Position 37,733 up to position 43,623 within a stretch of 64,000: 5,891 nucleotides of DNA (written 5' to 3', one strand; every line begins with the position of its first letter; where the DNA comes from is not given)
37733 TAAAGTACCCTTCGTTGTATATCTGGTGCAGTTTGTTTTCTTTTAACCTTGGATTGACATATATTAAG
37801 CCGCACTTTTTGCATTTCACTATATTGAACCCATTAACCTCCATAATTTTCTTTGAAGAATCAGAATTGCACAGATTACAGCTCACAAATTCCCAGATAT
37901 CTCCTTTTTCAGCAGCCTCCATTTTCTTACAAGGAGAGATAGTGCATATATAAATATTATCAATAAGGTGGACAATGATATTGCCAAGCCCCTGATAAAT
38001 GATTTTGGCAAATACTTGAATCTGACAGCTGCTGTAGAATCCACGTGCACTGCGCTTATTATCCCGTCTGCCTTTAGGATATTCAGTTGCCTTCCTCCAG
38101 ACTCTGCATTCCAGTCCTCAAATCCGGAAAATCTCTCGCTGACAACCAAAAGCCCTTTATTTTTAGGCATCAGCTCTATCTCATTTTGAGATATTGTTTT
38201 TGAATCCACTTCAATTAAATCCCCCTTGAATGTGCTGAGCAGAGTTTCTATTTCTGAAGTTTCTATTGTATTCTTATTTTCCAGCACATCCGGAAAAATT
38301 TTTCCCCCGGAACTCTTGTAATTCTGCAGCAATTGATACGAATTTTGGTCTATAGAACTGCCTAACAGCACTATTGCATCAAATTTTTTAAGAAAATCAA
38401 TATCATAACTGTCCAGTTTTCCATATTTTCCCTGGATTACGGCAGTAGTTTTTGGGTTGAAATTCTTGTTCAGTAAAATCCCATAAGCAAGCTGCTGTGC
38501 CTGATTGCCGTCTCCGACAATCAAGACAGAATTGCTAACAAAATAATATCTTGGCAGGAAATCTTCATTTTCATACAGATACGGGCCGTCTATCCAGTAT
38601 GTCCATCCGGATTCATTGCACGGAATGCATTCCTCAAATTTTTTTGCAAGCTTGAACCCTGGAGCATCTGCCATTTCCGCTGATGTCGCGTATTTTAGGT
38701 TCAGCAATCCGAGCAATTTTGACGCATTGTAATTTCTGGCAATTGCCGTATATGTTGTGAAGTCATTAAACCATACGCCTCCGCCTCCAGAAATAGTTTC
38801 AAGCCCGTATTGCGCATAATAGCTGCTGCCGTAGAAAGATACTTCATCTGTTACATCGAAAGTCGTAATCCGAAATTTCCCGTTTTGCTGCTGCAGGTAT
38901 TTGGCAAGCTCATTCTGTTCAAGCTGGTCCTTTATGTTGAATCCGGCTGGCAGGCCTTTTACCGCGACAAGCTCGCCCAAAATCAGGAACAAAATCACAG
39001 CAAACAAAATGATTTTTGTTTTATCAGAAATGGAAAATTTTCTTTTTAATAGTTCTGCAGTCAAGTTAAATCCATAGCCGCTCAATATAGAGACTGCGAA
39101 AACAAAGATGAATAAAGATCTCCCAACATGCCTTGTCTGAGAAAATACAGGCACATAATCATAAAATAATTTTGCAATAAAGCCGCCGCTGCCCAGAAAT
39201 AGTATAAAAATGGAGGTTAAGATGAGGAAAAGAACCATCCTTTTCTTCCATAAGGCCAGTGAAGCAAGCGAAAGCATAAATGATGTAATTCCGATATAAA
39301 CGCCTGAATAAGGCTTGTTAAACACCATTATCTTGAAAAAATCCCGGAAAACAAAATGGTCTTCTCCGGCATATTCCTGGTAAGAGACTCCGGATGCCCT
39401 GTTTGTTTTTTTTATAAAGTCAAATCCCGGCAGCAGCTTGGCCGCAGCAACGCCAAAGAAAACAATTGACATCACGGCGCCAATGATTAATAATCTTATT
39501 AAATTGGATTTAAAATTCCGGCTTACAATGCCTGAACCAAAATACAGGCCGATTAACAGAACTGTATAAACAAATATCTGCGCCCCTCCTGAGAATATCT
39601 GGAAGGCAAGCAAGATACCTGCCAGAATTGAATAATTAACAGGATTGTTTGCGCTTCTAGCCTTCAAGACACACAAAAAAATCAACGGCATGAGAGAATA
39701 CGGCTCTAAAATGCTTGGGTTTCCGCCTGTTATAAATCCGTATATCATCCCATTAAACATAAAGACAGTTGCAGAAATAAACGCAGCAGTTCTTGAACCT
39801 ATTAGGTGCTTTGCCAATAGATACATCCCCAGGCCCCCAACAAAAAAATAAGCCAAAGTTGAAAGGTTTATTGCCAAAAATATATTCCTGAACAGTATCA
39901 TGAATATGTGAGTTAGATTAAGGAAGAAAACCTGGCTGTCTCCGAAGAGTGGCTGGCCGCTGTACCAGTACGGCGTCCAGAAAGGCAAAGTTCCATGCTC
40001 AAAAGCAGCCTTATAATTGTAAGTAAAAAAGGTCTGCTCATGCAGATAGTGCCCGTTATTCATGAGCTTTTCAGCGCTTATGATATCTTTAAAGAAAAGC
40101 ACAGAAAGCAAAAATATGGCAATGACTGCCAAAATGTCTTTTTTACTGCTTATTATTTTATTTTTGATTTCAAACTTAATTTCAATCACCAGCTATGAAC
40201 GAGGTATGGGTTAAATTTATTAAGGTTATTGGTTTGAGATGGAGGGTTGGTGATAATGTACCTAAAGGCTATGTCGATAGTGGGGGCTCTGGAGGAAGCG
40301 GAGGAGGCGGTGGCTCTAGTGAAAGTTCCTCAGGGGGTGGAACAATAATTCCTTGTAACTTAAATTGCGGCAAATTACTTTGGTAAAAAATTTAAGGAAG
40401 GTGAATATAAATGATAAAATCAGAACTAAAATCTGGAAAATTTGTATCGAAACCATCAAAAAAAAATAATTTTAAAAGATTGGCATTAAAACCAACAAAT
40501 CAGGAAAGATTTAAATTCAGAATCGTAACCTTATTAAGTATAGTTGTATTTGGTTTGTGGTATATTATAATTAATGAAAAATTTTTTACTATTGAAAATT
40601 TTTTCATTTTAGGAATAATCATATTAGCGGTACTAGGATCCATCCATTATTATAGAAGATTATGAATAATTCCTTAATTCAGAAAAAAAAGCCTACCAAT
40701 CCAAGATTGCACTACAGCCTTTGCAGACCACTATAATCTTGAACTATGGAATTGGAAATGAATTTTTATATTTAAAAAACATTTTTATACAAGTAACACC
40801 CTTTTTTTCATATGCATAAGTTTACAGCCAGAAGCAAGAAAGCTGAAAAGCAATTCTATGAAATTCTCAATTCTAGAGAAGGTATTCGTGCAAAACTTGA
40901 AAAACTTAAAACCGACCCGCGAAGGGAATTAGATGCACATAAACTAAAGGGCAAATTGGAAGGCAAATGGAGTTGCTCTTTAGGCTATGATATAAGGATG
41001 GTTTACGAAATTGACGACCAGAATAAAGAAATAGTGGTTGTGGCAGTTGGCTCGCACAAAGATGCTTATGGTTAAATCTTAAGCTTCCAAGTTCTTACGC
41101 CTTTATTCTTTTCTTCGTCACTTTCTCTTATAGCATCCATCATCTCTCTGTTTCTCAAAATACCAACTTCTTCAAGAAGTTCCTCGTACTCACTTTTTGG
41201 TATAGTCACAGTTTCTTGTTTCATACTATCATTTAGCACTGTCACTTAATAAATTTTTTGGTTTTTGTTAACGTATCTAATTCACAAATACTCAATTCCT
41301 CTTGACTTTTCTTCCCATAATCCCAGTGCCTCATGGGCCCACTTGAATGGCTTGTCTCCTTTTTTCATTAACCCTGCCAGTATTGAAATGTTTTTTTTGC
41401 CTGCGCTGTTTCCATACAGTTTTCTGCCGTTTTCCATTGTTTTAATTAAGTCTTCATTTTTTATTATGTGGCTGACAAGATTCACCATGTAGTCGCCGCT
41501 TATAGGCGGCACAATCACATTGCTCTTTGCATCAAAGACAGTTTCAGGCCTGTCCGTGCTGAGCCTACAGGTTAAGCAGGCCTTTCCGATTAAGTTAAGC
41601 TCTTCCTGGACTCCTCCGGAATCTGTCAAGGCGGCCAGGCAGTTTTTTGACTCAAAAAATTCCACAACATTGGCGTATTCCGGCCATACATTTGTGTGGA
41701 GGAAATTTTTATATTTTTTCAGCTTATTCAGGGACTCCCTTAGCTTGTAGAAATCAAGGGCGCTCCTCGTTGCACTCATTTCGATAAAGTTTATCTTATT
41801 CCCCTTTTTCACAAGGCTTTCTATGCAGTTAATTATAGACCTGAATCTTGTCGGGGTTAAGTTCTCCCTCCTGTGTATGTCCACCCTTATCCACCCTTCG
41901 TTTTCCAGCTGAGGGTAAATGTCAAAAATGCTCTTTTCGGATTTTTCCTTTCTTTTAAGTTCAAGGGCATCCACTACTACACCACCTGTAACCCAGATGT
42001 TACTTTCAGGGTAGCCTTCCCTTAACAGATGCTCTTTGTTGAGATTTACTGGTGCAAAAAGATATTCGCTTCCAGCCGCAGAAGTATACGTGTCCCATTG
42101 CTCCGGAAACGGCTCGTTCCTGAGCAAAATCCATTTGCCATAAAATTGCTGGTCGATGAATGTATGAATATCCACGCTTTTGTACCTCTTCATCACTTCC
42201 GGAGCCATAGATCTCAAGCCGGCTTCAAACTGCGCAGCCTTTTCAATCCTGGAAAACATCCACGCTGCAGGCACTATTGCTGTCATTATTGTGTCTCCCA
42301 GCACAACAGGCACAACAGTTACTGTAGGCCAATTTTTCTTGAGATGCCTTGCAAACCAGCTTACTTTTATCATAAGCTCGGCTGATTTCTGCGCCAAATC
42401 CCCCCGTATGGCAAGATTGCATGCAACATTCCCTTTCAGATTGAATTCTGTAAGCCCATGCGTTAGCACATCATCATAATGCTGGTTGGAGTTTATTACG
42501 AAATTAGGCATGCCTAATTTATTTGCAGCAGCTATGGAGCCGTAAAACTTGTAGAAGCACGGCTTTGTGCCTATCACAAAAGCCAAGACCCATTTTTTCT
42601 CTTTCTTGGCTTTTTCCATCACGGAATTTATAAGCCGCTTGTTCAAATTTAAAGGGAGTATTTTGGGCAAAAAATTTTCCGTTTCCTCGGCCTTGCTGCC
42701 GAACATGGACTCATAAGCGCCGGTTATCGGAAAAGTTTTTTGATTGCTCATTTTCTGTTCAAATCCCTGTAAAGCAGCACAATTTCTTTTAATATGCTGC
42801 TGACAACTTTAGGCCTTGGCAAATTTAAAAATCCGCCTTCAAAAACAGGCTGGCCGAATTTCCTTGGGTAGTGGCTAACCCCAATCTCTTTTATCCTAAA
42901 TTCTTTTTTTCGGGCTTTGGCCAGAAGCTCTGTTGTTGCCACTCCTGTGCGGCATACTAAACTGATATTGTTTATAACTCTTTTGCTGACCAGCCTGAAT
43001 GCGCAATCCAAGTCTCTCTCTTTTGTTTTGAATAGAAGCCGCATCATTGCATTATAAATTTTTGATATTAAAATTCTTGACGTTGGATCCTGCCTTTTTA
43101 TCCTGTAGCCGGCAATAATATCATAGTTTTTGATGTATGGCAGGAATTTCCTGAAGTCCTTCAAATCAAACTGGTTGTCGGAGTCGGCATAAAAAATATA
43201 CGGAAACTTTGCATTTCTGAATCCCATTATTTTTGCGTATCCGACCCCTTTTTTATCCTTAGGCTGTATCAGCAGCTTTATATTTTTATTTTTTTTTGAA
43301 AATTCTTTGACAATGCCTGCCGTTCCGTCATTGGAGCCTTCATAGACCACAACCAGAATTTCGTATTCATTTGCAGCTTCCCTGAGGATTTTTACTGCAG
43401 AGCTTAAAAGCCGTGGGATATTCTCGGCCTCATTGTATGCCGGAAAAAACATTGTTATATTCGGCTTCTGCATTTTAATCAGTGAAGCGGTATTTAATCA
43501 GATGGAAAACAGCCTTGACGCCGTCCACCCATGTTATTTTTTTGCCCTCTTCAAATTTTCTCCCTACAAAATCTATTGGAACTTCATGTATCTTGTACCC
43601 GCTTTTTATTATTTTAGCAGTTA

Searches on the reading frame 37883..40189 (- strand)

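Call 10: search_protein_families(library=pfam, proteins=[window:37883-40189:-], max_evalue=0.001)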
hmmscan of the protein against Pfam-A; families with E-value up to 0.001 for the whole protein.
window:37883-40189:- (768 aa): 1 family
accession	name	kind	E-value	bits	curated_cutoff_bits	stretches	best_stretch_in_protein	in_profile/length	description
PF10131.15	PTPS_related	-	7e-09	35.1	26.4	1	97-444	16-338/621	6-pyruvoyl-tetrahydropterin synthase related domain; membrane protein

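Call 44: search_protein_families(library=ncbifam, proteins=[window:37883-40189:-], max_evalue=0.00001)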
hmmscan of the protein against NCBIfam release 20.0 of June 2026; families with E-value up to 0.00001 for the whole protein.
window:37883-40189:- (768 aa): 0 families

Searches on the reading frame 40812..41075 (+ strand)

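Call 59: search_protein_families(library=pfam, proteins=[window:40812-41075:+], max_evalue=1)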
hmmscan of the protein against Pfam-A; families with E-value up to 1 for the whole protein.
window:40812-41075:+ (87 aa): 5 families
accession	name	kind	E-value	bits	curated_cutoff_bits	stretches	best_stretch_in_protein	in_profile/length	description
PF15738.11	YafQ_toxin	-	6.7e-08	33.2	30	1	3-84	8-85/88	Bacterial toxin of type II toxin-antitoxin system, YafQ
PF05016.21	ParE_toxin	-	1.2e-07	32.6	23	1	8-86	4-89/89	ParE toxin of type II toxin-antitoxin system, parDE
PF06769.20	YoeB_toxin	-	0.0021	18.5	27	1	43-75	42-74/80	YoeB-like toxin of bacterial type II toxin-antitoxin system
PF15781.12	ParE-like_toxin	-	0.0056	17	28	1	21-86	18-83/87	ParE-like toxin of type II bacterial toxin-antitoxin system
PF05015.19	HigB-like_toxin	-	0.14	13.1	27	1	31-75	44-84/91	RelE-like toxin of type II toxin-antitoxin system HigB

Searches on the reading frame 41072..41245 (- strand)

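Call 59: search_protein_families(library=pfam, proteins=[window:41072-41245:-], max_evalue=1)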
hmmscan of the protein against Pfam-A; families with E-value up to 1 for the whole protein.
window:41072-41245:- (57 aa): 1 family
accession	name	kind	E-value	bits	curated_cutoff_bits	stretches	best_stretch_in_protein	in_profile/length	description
PF25708.1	Phage_T7_Gp5_9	-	0.0011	19.3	24.5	1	11-32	2-24/46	Phage T7 gp5.9 RecBCD inhibitor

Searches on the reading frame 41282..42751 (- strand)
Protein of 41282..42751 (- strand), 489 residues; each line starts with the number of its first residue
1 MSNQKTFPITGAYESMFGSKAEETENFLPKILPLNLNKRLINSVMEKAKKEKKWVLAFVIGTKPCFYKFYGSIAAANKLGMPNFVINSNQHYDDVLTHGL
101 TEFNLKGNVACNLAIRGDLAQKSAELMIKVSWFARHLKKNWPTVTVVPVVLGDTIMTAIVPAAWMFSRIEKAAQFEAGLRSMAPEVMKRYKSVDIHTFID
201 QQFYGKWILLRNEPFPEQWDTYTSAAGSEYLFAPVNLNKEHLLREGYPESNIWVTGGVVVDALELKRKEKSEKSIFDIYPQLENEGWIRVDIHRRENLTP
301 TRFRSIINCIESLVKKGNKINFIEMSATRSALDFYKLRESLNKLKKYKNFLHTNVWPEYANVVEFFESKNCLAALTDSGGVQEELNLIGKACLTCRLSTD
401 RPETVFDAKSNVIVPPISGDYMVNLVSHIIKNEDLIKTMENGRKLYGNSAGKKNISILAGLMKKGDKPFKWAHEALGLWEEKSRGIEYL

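Call 3: search_protein_families(library=pfam, proteins=[window:41282-42751:-], max_evalue=0.01)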
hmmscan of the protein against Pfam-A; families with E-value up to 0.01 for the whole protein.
window:41282-42751:- (489 aa): 1 family
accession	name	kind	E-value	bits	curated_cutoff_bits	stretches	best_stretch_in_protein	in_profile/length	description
PF02350.25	Epimerase_2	-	2.1e-35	122.6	30.6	1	213-455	108-342/347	UDP-N-acetylglucosamine 2-epimerase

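Call 4: search_protein_families(library=ncbifam, proteins=[window:41282-42751:-], max_evalue=0.001)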
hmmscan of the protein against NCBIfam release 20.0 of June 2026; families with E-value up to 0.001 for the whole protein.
window:41282-42751:- (489 aa): 1 family
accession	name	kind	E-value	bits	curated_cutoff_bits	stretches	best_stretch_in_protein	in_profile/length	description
TIGR00236.1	wecB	equivalog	5.6e-40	137.6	210.15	2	211-455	125-359/366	non-hydrolyzing UDP-N-acetylglucosamine 2-epimerase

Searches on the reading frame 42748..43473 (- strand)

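Call 3: search_protein_families(library=pfam, proteins=[window:42748-43473:-], max_evalue=0.01)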
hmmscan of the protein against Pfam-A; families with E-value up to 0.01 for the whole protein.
window:42748-43473:- (241 aa): 3 families
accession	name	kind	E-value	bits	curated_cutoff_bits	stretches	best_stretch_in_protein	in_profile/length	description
PF00535.33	Glycos_transf_2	-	6.5e-21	75.4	23.3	1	10-168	4-165/168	Glycosyl transferase family 2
PF13641.12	Glyco_tranf_2_3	-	2.3e-05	25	27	1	4-167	1-157/230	Glycosyltransferase like family 2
PF10111.15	Glyco_tranf_2_2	-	0.00043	20.3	27.3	1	36-115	29-107/276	Glycosyltransferase like family 2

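Call 4: search_protein_families(library=ncbifam, proteins=[window:42748-43473:-], max_evalue=0.001)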
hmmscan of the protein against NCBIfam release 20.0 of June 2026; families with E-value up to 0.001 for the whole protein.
window:42748-43473:- (241 aa): 14 families
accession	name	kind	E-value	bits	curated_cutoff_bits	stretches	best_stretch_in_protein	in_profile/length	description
NF007986.1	PRK10714.1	equivalog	5.2e-18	65.1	529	1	6-209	8-208/316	undecaprenyl-phosphate 4-deoxy-4-formamido-L-arabinose transferase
NF047588.1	GlcsyltransPgfSStrep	equivalog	5.5e-12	45.5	500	1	6-170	3-167/308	glycosyltransferase PgfS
NF041391.1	DPhHxTase_Halo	equivalog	1.1e-11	44.1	375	1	12-204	3-186/213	dolichyl-phosphate hexose transferase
NF038302.1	EPS_HpsE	equivalog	2.4e-10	39.9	300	1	5-105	2-102/307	hormogonium polysaccharide biosynthesis glycosyltransferase HpsE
TIGR04182.1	glyco_TIGR04182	equivalog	8.7e-10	38.5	325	1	6-205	2-194/293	S-layer glycoprotein N-glycosyltransferase AglJ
NF047683.1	TeichurnBiosyTuaG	equivalog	2.4e-09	37.2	400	1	2-119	4-116/252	teichuronic acid biosynthesis protein TuaG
TIGR03937.1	PgaC_IcaA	equivalog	5e-09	35.6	422.3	1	2-104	43-140/407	poly-beta-1,6-N-acetyl-D-glucosamine synthase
NF007482.0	PRK10073.1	equivalog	7.2e-09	35.1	423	1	3-112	5-108/334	glycosyltransferase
NF058614.1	PPMAGASynPpgS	equivalog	3.7e-08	33.1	370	1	8-213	4-212/226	polyprenyl-phospho-N-acetylgalactosaminyl synthase PpgS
NF050050.1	ProtGlycPglI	equivalog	4e-07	29.7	500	1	4-103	2-97/306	GalNAc(5)-diNAcBac-PP-undecaprenol beta-1,3-glucosyltransferase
NF041875.1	EPS_EpsD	equivalog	3.6e-06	26.6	370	1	10-102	5-92/325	exopolysaccharide biosynthesis glycosyltransferase EpsD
TIGR04283.1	glyco_like_mftF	equivalog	2.4e-05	24.1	182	1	10-131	5-115/221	TIGR04283 family arsenosugar biosynthesis glycosyltransferase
NF045692.1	OglycostaseCruG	equivalog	0.00061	18.8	600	1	6-88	43-124/386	2'-O-glycosyltransferase CruG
TIGR03469.1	HpnB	hypoth_equivalog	0.00086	18.4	379.25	0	3-105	43-151/386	hopene-associated glycosyltransferase HpnB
